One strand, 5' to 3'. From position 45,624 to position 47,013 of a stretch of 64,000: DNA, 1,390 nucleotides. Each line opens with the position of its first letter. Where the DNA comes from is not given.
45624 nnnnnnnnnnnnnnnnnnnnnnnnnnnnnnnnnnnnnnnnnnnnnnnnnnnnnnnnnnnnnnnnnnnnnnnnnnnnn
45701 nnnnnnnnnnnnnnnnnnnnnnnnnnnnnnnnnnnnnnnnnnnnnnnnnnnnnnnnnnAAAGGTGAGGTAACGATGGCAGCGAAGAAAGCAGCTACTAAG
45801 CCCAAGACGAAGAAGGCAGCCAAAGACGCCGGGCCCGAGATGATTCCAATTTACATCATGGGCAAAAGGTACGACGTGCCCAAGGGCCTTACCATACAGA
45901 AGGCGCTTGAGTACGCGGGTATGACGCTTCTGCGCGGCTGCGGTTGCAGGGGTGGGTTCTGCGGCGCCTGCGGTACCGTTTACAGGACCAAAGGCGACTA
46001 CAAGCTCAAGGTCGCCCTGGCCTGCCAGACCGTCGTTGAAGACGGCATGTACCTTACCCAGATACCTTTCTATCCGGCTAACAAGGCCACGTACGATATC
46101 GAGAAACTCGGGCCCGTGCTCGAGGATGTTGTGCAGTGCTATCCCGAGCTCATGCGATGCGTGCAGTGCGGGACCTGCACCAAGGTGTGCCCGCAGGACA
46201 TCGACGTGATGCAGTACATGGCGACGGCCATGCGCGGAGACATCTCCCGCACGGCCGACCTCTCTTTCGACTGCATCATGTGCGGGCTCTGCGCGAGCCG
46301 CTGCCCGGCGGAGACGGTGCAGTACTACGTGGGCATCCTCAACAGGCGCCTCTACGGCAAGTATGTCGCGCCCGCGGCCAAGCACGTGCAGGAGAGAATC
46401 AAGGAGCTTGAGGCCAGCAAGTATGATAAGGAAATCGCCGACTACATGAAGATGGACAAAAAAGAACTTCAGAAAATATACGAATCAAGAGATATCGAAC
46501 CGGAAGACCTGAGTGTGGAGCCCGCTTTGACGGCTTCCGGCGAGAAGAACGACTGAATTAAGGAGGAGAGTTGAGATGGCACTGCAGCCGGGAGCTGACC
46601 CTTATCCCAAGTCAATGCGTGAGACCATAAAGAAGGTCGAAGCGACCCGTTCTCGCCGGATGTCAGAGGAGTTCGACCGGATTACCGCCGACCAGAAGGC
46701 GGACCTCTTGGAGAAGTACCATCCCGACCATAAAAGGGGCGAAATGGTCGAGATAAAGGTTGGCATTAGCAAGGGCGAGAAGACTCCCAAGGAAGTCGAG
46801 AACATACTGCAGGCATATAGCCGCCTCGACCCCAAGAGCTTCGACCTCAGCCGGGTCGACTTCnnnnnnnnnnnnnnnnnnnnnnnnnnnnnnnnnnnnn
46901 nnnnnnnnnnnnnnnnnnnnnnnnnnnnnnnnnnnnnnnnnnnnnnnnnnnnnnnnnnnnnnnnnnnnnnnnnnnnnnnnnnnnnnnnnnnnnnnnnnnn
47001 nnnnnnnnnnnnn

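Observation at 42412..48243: hdrC-hdrB-hdrA fused in one operon with soluble SdhB/SdhA-like subunits (Tfr-like, possibly bifurcating fumarate-type reductase)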

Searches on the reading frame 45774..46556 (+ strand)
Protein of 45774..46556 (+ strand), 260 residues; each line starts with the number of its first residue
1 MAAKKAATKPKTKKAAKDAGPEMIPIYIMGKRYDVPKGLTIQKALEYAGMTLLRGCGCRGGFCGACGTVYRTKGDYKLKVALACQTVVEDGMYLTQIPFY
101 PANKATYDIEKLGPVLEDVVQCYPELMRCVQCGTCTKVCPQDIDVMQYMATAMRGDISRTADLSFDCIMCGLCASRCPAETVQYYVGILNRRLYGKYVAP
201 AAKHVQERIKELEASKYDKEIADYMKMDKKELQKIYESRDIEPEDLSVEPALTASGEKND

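Call 3: search_protein_families(library=pfam, proteins=[window:45774-46556:+], max_evalue=0.01)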
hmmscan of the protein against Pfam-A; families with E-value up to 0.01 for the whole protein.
window:45774-46556:+ (260 aa): 14 families
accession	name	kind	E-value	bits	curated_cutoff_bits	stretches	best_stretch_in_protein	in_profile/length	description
PF13187.11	Fer4_9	-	1.5e-09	38.2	27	1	128-180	1-50/52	4Fe-4S dicluster domain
PF13237.11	Fer4_10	-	1.8e-08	34.6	25.5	1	127-178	7-53/53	4Fe-4S dicluster domain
PF12838.12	Fer4_7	-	1.6e-07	32.1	27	1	128-179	1-50/52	4Fe-4S dicluster domain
PF13183.11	Fer4_8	-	2.2e-07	31.8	27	1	126-179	2-66/68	4Fe-4S dicluster domain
PF00037.32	Fer4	-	1.8e-06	27.9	21.1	2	128-142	7-21/24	4Fe-4S binding domain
PF13534.11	Fer4_17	-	1.9e-06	28.7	22.2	1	159-179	38-58/61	4Fe-4S dicluster domain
PF13510.11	Fer2_4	-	2.2e-05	24.9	22.8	1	23-94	3-77/82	2Fe-2S iron-sulfur cluster binding domain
PF14697.11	Fer4_21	-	3.9e-05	24.1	35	1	128-181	7-56/59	4Fe-4S dicluster domain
PF14691.11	Fer4_20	-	0.00025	21.2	25.8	1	125-181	20-79/113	Dihydroprymidine dehydrogenase domain II, 4Fe-4S cluster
PF00111.32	Fer2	-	0.00026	21.3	21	1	31-88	8-76/77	2Fe-2S iron-sulfur cluster binding domain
PF12797.12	Fer4_2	-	0.00042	20.6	24.5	1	126-140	7-21/22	4Fe-4S binding domain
PF12800.12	Fer4_4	-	0.002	18.8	24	1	128-141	3-16/17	4Fe-4S binding domain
PF12837.12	Fer4_6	-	0.0044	17.3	25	1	128-140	8-20/24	4Fe-4S binding domain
PF13484.11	Fer4_16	-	0.0088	17.2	30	0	128-142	1-15/66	4Fe-4S double cluster binding domain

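Call 4: search_protein_families(library=ncbifam, proteins=[window:45774-46556:+], max_evalue=0.01)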
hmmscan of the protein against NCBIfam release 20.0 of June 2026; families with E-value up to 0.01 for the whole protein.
window:45774-46556:+ (260 aa): 59 families (the best 25 are shown)
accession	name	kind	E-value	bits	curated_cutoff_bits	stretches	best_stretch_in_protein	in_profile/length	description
TIGR00314.1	cdhA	equivalog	2.8e-11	42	781.3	1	120-180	392-452/784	CO dehydrogenase/acetyl-CoA synthase complex subunit alpha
NF003454.1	PRK05035.1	equivalog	5.7e-10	38.3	345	1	124-186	364-429/556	electron transport complex subunit RsxC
NF004898.0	PRK06259.1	equivalog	6.1e-10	38.3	385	2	125-153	184-212/488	fumarate reductase (CoM/CoB) subunit TfrB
NF042909.1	FMH_DH_FwdF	exception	2.3e-09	36.8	375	1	128-187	16-77/336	tungsten-dependent formylmethanofuran dehydrogenase subunit FwdF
TIGR01945.1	rnfC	subfamily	1.8e-08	33.4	245.95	1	125-184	361-423/435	RnfABCDGE type electron transport complex subunit C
TIGR01971.1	NuoI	subfamily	3.9e-08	32.9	113.05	1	121-183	36-99/121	NADH-quinone oxidoreductase, chain I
NF004540.0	PRK05888.2-1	equivalog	3.5e-07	29.9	215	1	119-182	38-103/139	NADH-quinone oxidoreductase subunit NuoI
NF040864.1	HgcB_ferredoxin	equivalog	4.2e-07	29.7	99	1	119-187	6-66/93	mercury methylation ferredoxin HgcB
TIGR00384.1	dhsB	subfamily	5e-07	29.4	88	0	123-149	136-162/222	succinate dehydrogenase and fumarate reductase iron-sulfur protein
NF041890.1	hdrC_Methbact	equivalog_domain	5.6e-06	26.1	270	1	123-141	25-43/192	ferredoxin:CoB-CoM heterodisulfide reductase subunit HdrC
NF004544.0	PRK05888.2-6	equivalog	9.5e-06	25.3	457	1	127-180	80-134/220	NADH-quinone oxidoreductase subunit NuoI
NF040763.1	FeFe_hydrog_A6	exception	1e-05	24.2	765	1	125-182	143-205/571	NADH-dependent [FeFe] hydrogenase, group A6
NF058577.1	FdxA_fam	equivalog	1.5e-05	25.1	65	1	166-182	8-24/52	4Fe-4S ferredoxin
NF004536.0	PRK05888.1-1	equivalog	2.1e-05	23.9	212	1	128-184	59-116/180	NADH-quinone oxidoreductase subunit NuoI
NF009226.0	PRK12576.1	equivalog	2.3e-05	23.9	344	0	166-188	155-178/317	succinate dehydrogenase/fumarate reductase iron-sulfur subunit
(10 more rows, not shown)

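Call 48: search_solved_structures(query=A2, max_evalue=0.01, show_alignments=2)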
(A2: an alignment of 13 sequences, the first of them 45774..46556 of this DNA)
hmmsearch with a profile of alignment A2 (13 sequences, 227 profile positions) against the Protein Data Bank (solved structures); distinct sequences matched with E-value up to 0.01: 130 (the best 60 are shown).
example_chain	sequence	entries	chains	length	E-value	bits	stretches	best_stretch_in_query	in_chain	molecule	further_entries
9sfi_T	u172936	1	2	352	4e-16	62.1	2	112-169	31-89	4Fe-4S ferredoxin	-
7bkb_K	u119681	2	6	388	1.1e-09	41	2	115-168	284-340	Formylmethanofuran dehydrogenase, subunit F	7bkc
5t5i_F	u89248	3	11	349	1.4e-08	37.4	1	111-166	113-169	Tungsten formylmethanofuran dehydrogenase subunit fwdF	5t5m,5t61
9sw6_H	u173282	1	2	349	2.3e-08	36.7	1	111-167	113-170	Tungsten formylmethanofuran dehydrogenase, subunit F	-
7wfg_I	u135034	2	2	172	1.2e-07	34.3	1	104-165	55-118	NAD(P)H-quinone oxidoreductase subunit I, chloroplastic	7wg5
6hum_I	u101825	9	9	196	1.7e-07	33.9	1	90-166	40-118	NAD(P)H-quinone oxidoreductase subunit I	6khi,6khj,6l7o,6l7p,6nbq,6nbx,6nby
9grx_I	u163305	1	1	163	2.2e-07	33.5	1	103-166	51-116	NAD(P)H-quinone oxidoreductase subunit I, chloroplastic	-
2bs2_B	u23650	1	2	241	3e-07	33.1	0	87-136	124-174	QUINOL-FUMARATE REDUCTASE IRON-SULFUR SUBUNIT B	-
1e7p_B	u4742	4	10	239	3e-07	33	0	87-136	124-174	Fumarate reductase iron-sulfur subunit | FUMARATE REDUCTASE IRON-SULFUR PROTEIN | QUINOL-FUMARATE REDUCTASE IRON-SULFUR SUBUNIT B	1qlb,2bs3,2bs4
8ahx_C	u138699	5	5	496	7.8e-07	31.7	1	112-204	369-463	Ion-translocating oxidoreductase complex subunit C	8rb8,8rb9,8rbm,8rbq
7eu3_I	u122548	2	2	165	1.3e-06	31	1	107-165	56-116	NAD(P)H-quinone oxidoreductase subunit I, chloroplastic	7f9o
9eri_C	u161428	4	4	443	2.7e-06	29.9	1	112-166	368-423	Na(+)-translocating ferredoxin:NAD(+) oxidoreductase complex subunit C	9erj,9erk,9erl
8iuf_S8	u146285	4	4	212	2.9e-06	29.9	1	100-191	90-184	NDUFS8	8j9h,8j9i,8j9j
9ygv_C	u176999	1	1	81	3e-06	29.8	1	112-174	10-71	Photosystem I iron-sulfur center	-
9c0q_A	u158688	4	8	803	3.8e-06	29.5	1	110-165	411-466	Acetyl-CoA decarbonylase/synthase complex subunit alpha 2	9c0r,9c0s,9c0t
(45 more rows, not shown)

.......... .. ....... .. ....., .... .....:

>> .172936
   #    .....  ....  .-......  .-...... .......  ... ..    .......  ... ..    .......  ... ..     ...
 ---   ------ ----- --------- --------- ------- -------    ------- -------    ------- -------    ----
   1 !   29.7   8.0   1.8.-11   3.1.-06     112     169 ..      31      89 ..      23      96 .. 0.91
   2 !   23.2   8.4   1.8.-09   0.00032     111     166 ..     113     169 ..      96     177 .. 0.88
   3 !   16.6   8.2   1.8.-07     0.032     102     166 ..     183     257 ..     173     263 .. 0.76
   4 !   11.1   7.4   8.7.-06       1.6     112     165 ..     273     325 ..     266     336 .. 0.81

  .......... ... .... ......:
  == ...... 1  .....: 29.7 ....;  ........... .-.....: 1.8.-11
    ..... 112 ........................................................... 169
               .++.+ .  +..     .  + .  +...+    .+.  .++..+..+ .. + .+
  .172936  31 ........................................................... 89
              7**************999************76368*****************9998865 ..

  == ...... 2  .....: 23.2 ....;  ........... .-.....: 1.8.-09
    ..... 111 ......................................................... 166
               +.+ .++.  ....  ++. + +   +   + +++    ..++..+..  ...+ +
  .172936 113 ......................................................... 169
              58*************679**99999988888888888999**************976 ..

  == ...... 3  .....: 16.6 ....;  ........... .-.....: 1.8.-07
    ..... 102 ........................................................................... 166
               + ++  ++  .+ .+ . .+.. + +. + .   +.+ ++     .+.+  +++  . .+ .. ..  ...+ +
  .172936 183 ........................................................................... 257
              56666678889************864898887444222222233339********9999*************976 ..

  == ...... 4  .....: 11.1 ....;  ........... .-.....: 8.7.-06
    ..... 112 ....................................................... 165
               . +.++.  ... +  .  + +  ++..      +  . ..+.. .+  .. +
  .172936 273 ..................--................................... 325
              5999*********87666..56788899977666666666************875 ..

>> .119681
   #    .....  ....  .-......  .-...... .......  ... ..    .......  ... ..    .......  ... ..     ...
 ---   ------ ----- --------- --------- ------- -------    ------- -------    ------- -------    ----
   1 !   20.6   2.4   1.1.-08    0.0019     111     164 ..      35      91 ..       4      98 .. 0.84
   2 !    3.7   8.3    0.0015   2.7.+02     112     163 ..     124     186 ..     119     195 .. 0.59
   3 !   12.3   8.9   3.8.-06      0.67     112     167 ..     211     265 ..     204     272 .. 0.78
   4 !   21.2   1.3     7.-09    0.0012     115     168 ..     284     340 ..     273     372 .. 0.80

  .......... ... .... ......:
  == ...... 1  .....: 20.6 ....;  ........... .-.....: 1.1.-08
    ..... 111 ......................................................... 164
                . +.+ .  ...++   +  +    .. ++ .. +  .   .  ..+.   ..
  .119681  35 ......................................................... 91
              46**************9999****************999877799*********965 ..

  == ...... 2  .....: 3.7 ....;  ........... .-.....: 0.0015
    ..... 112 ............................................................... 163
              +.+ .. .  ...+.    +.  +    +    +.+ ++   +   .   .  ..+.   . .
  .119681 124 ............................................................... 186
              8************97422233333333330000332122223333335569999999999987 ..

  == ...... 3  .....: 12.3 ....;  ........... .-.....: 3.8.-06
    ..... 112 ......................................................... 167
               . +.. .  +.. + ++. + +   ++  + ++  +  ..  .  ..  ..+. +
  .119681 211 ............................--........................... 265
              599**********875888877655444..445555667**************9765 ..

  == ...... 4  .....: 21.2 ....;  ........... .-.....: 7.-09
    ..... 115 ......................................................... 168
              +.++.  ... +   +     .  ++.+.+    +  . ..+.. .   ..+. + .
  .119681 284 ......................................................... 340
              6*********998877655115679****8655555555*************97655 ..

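Call 69: search_protein_families(library=pfam, alignment_id=A2, max_evalue=0.01)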
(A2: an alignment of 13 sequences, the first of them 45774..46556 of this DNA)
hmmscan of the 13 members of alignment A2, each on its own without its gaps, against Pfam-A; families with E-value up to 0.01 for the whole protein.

A. member 1, window:45774-46556:+ (260 aa): 14 families
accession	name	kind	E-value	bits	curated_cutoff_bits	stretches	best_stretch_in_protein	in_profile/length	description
PF13187.11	Fer4_9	-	1.5e-09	38.2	27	1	128-180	1-50/52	4Fe-4S dicluster domain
PF13237.11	Fer4_10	-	1.8e-08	34.6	25.5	1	127-178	7-53/53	4Fe-4S dicluster domain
PF12838.12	Fer4_7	-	1.6e-07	32.1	27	1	128-179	1-50/52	4Fe-4S dicluster domain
PF13183.11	Fer4_8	-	2.2e-07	31.8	27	1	126-179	2-66/68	4Fe-4S dicluster domain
PF00037.32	Fer4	-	1.8e-06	27.9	21.1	2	128-142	7-21/24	4Fe-4S binding domain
PF13534.11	Fer4_17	-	1.9e-06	28.7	22.2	1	159-179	38-58/61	4Fe-4S dicluster domain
PF13510.11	Fer2_4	-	2.2e-05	24.9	22.8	1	23-94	3-77/82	2Fe-2S iron-sulfur cluster binding domain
PF14697.11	Fer4_21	-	3.9e-05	24.1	35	1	128-181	7-56/59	4Fe-4S dicluster domain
PF14691.11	Fer4_20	-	0.00025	21.2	25.8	1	125-181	20-79/113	Dihydroprymidine dehydrogenase domain II, 4Fe-4S cluster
PF00111.32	Fer2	-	0.00026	21.3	21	1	31-88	8-76/77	2Fe-2S iron-sulfur cluster binding domain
PF12797.12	Fer4_2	-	0.00042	20.6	24.5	1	126-140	7-21/22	4Fe-4S binding domain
PF12800.12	Fer4_4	-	0.002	18.8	24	1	128-141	3-16/17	4Fe-4S binding domain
PF12837.12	Fer4_6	-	0.0044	17.3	25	1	128-140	8-20/24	4Fe-4S binding domain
PF13484.11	Fer4_16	-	0.0088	17.2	30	0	128-142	1-15/66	4Fe-4S double cluster binding domain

B. families by the number of members that match (of 13 scanned): 17 families
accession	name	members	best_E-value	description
PF13187.11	Fer4_9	13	2.1e-10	4Fe-4S dicluster domain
PF13237.11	Fer4_10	13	1.1e-09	4Fe-4S dicluster domain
PF13183.11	Fer4_8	13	2e-09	4Fe-4S dicluster domain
PF12838.12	Fer4_7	13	1.2e-08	4Fe-4S dicluster domain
PF13534.11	Fer4_17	13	2e-08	4Fe-4S dicluster domain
PF00037.32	Fer4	13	1.7e-07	4Fe-4S binding domain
PF13510.11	Fer2_4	13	2.6e-07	2Fe-2S iron-sulfur cluster binding domain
PF00111.32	Fer2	13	2.6e-06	2Fe-2S iron-sulfur cluster binding domain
PF14697.11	Fer4_21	13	2.6e-05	4Fe-4S dicluster domain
PF14691.11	Fer4_20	11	1.6e-06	Dihydroprymidine dehydrogenase domain II, 4Fe-4S cluster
PF13484.11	Fer4_16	10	2.1e-05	4Fe-4S double cluster binding domain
PF12800.12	Fer4_4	9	0.00011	4Fe-4S binding domain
PF12797.12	Fer4_2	7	0.00018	4Fe-4S binding domain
PF13746.11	Fer4_18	5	0.00063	4Fe-4S dicluster domain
PF12837.12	Fer4_6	5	0.0034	4Fe-4S binding domain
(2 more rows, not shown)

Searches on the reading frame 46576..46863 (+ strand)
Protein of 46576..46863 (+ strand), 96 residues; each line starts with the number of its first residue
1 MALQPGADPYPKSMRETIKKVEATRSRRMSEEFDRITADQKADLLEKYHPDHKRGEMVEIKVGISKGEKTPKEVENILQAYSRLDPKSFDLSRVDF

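Call 50: search_protein_representatives(protein=window:46576-46863:+)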
Query: 96 residues. Proteins with E-value up to 0.001 (for the whole library): 373; up to 1e-10: 116; up to 1e-30: 0. The best 150 are listed.
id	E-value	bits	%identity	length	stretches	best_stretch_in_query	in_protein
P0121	1.5e-19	86.2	53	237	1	10-95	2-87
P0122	3.2e-19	85.1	51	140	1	9-96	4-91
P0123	6.2e-19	84.2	40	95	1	10-96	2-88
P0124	1.1e-18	83.4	47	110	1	10-96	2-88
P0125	1.5e-18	82.9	51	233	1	9-96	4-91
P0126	1.6e-18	82.8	49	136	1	9-96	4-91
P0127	2.5e-18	82.2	50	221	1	9-96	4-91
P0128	3.8e-18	81.7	50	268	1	9-96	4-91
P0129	4.7e-18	81.4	50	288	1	9-96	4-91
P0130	7.5e-18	80.7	49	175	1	9-96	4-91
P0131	8.0e-18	80.6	49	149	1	9-96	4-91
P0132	9.0e-18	80.5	46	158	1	7-95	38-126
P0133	1.1e-17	80.2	51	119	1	9-94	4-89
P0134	1.2e-17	80.1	49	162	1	9-96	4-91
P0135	1.3e-17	79.9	49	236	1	9-96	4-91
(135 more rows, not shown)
